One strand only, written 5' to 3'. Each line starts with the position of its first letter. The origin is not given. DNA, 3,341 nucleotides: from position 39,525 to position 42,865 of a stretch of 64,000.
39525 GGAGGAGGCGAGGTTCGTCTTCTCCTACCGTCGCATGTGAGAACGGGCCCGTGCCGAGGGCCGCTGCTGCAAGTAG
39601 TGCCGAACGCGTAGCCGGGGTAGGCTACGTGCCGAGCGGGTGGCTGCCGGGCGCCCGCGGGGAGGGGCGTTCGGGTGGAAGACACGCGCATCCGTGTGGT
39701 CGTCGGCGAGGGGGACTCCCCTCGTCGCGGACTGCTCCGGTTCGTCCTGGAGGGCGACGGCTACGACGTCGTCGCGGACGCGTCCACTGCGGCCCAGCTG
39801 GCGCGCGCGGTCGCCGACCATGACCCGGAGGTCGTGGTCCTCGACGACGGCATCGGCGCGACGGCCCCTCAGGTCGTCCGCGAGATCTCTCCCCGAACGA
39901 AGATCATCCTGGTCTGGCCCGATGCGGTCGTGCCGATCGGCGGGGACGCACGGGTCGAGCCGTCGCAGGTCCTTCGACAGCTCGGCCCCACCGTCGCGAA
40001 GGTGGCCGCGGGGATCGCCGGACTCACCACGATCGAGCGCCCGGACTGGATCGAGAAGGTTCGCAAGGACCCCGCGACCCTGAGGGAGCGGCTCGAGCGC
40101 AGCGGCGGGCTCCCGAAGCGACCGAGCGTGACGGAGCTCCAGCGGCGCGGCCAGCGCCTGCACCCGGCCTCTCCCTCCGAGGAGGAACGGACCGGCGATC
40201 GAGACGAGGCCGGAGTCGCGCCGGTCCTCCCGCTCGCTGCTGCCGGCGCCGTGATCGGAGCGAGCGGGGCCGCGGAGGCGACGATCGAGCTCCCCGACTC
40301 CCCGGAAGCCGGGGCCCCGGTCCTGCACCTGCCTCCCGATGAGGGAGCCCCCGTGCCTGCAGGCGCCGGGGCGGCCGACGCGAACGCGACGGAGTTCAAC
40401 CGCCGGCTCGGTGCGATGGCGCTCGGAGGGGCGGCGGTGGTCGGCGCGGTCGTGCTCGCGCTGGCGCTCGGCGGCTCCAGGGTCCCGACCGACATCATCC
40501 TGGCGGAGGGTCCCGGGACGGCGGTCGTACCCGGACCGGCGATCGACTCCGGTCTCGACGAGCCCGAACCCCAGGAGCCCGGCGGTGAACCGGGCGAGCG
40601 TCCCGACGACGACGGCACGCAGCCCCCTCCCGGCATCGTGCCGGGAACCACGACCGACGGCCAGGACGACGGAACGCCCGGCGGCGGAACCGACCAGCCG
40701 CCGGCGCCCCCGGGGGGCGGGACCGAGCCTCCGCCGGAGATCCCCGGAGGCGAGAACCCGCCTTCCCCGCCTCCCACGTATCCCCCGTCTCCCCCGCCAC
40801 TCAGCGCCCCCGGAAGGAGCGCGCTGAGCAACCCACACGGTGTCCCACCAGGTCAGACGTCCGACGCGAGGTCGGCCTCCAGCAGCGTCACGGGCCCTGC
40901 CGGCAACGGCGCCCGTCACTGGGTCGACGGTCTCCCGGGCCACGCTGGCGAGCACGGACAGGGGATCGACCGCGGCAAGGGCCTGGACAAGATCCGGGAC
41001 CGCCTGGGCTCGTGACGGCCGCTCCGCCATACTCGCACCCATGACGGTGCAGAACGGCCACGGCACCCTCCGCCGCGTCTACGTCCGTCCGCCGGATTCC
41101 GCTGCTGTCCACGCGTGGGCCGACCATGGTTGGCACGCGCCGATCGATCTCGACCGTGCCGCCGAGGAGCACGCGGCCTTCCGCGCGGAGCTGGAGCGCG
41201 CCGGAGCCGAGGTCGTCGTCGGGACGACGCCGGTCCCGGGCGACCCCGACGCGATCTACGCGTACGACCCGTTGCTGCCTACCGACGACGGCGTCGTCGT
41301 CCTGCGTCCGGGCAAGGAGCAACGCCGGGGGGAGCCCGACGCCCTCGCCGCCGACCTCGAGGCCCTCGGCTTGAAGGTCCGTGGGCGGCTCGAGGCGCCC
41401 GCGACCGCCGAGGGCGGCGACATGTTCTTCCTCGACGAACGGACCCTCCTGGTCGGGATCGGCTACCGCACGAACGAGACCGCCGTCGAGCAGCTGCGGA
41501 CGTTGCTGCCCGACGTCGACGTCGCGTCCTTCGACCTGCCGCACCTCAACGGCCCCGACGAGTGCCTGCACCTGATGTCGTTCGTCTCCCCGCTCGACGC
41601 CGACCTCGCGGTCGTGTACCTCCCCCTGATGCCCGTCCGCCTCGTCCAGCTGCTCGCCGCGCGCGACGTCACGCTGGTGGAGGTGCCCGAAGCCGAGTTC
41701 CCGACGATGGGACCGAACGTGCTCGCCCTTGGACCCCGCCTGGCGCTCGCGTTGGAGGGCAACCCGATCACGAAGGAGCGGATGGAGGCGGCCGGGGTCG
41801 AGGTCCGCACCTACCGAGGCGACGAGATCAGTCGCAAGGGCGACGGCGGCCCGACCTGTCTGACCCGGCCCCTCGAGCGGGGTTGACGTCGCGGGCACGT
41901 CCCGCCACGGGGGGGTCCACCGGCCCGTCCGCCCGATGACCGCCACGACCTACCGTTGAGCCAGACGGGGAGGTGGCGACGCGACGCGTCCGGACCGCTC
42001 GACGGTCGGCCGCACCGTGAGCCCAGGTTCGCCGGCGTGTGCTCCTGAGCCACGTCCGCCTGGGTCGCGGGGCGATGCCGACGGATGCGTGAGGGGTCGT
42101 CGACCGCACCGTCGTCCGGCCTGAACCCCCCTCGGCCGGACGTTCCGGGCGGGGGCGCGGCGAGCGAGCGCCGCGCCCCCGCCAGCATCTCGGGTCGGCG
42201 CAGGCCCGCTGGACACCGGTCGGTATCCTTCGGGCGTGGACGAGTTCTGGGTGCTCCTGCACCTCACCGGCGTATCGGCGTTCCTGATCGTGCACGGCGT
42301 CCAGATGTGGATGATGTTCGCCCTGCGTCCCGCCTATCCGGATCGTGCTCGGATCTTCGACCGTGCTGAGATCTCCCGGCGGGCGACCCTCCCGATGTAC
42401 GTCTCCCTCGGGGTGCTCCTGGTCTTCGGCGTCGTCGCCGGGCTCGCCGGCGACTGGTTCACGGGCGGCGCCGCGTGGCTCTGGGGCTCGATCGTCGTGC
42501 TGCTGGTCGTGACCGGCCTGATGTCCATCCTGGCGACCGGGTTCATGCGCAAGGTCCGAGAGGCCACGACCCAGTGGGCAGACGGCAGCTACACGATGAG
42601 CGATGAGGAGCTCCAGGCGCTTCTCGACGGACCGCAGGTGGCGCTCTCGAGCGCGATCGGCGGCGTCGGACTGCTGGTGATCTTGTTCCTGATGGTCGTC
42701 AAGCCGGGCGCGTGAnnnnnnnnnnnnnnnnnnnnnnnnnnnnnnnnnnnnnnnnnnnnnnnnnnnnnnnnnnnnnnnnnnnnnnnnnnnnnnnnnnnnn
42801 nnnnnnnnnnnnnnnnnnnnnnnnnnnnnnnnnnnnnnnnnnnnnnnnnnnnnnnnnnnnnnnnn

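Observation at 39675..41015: Membrane protein combining a degenerate cytoplasmic receiver domain with a Pro/Gly/Asp-rich extracytoplasmic tail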

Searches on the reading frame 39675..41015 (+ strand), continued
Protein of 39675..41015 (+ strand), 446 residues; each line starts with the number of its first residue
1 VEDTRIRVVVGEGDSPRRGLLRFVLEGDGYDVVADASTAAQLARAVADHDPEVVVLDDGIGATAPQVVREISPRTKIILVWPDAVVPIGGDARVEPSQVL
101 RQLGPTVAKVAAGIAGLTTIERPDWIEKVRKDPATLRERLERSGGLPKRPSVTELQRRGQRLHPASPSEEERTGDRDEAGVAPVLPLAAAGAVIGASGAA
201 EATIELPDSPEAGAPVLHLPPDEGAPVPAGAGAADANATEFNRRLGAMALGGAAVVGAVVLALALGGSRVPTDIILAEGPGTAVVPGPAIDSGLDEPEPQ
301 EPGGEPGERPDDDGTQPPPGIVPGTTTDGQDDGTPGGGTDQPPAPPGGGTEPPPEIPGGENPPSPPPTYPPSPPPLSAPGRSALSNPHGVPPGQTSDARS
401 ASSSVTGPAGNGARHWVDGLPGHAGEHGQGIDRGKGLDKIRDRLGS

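Call 58: search_protein_families(library=padloc, proteins=[window:39675-41015:+], max_evalue=0.01)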
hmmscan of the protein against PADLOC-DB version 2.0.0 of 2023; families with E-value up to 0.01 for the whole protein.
window:39675-41015:+ (446 aa): 0 families

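Call 69: search_protein_families(library=pfam, alignment_id=A1, max_evalue=0.1)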
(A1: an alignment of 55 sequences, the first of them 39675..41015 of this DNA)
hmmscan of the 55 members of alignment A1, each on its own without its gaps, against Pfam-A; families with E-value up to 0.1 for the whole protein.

A. member 1, window:39675-41015:+ (446 aa): 2 families
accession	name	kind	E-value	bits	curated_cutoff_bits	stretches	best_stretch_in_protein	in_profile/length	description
PF00072.30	Response_reg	-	0.044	14.4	30.2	1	16-60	9-52/111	Response regulator receiver domain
PF02310.24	B12-binding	-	0.051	13.9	32.1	1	23-106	22-104/121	B12 binding domain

B. families by the number of members that match (of 55 scanned): 11 families
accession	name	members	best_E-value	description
PF00072.30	Response_reg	52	0.00015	Response regulator receiver domain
PF22059.2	GumK_N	8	0.036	Glucuronosyltransferase GumK, N-terminal domain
PF02310.24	B12-binding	6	0.00079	B12 binding domain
PF20720.3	nSTAND3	5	0.0053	Novel STAND NTPase 3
PF23443.1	DUF7126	3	0.024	Family of unknown function (DUF7126)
PF24213.1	DUF7434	2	0.018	Family of unknown function (DUF7434)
PF07172.16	GRP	1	0.015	Glycine rich protein family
PF13472.12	Lipase_GDSL_2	1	0.055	GDSL-like Lipase/Acylhydrolase family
PF01006.25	HCV_NS4a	1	0.064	Hepatitis C virus non-structural protein NS4a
PF08386.16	Abhydrolase_4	1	0.085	TAP-like protein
PF04391.17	DUF533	1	0.093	Protein of unknown function (DUF533)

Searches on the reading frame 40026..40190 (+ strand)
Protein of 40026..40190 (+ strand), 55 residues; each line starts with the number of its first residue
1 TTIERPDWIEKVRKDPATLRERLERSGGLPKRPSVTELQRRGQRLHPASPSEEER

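Call 48: search_protein_families(library=pfam, proteins=[window:40026-40190:+], max_evalue=10)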
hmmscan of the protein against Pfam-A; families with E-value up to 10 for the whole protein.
seq(55 aa): 0 families

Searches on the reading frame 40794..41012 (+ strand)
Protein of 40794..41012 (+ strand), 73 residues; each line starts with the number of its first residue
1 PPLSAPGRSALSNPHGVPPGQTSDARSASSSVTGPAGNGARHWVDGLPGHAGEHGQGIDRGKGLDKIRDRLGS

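Call 61: find_homologous_proteins(query=A3, max_evalue=0.01)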
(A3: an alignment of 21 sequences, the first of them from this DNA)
Query A3 (21 sequences) (73 aa, profile of the alignment): 6 proteins with E <= 0.01 among 1324 candidates.
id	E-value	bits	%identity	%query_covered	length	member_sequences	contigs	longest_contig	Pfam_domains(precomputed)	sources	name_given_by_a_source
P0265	1.2e-10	60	56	22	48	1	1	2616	-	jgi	jgi:hypothetical protein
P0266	1.3e-10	60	63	22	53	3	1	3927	-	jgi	jgi:hypothetical protein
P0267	7.7e-10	57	65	23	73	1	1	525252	-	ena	-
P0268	3.1e-8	52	59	23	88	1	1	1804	-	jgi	jgi:hypothetical protein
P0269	2.3e-7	49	53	26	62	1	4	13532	-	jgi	jgi:hypothetical protein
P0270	3.4e-6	46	90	84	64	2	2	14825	-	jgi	jgi:hypothetical protein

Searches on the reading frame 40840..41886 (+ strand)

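Call 3: search_protein_families(library=pfam, proteins=[window:40840-41886:+], max_evalue=1)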
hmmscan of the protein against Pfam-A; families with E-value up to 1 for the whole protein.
window:40840-41886:+ (348 aa): 2 families
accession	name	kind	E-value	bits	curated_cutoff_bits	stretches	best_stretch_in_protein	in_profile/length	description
PF02274.22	ADI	-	3.4e-19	69.6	22.8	2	269-347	294-377/377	Arginine deiminase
PF19420.4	DDAH_eukar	-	3.6e-10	40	23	1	105-344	26-289/291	N,N dimethylarginine dimethylhydrolase, eukaryotic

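Call 4: search_protein_families(library=ncbifam, proteins=[window:40840-41886:+], max_evalue=1)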
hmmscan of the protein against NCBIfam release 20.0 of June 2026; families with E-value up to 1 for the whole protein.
window:40840-41886:+ (348 aa): 7 families
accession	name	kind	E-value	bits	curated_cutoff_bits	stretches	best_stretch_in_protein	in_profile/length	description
NF045660.1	DiMthArgaseDdahStm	equivalog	2.9e-25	89.5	340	1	81-342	3-246/249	dimethylargininase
NF002381.0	PRK01388.1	subfamily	2.2e-20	72.9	414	2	291-347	347-402/405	arginine deiminase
TIGR01078.1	arcA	equivalog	4e-17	62.1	489.1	2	290-347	349-405/408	arginine deiminase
NF045658.1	DiMArgaseDdah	equivalog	8.8e-16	58.5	450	1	79-342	4-251/254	dimethylargininase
NF045659.1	DiMArgaseDdahMtb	equivalog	1.9e-11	43.7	300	1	90-320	40-259/283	dimethylargininase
NF052231.1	bifunc_ArgZ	exception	0.0024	16.1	1025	1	105-342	35-266/696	bifunctional arginine dihydrolase/ornithine cyclodeaminase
NF052232.1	Arg_dihydro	equivalog_domain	0.0027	17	450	1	126-342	52-264/266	arginine dihydrolase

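Call 58: search_protein_families(library=padloc, proteins=[window:41041-41886:+], max_evalue=0.01)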
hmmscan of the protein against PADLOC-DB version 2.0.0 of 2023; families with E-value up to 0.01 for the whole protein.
window:41041-41886:+ (281 aa): 0 families

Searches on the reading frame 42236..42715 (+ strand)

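Call 3: search_protein_families(library=pfam, proteins=[window:42236-42715:+], max_evalue=1)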
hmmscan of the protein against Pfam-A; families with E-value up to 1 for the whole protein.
window:42236-42715:+ (159 aa): 5 families
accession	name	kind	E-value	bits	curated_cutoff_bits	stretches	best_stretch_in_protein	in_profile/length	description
PF05628.17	Borrelia_P13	-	0.018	15.4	25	1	50-119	9-74/138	Borrelia membrane protein P13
PF11346.13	DUF3149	-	0.12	12.3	23.2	1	84-111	12-39/40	Protein of unknown function (DUF3149)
PF13244.11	MbhD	-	0.13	12.9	27.2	1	128-156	35-63/67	MBH, subunit D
PF15103.11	G0-G1_switch_2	-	0.31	11.9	27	0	47-70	19-42/105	G0/G1 switch protein 2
PF00487.30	FA_desaturase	-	0.34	11.1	29.7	1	22-95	102-178/253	Fatty acid desaturase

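Call 4: search_protein_families(library=ncbifam, proteins=[window:42236-42715:+], max_evalue=1)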
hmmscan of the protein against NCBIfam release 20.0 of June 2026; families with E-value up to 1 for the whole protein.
window:42236-42715:+ (159 aa): 3 families
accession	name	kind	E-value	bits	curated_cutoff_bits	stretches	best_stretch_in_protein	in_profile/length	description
NF033094.0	HK_VanS_O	exception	0.032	13.5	720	1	11-70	9-65/345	vancomycin resistance histidine kinase VanS-O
NF009159.0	PRK12504.1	equivalog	0.037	14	141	1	86-155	6-73/178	DUF4040 domain-containing protein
NF000415.3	blaOXA-372_like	exception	0.089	12.4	535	1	100-131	135-166/257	OXA-372 family carbapenem-hydrolyzing class D beta-lactamase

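Call 58: search_protein_families(library=padloc, proteins=[window:42236-42715:+], max_evalue=0.01)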
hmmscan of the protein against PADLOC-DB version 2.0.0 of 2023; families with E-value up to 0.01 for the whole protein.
window:42236-42715:+ (159 aa): 0 families
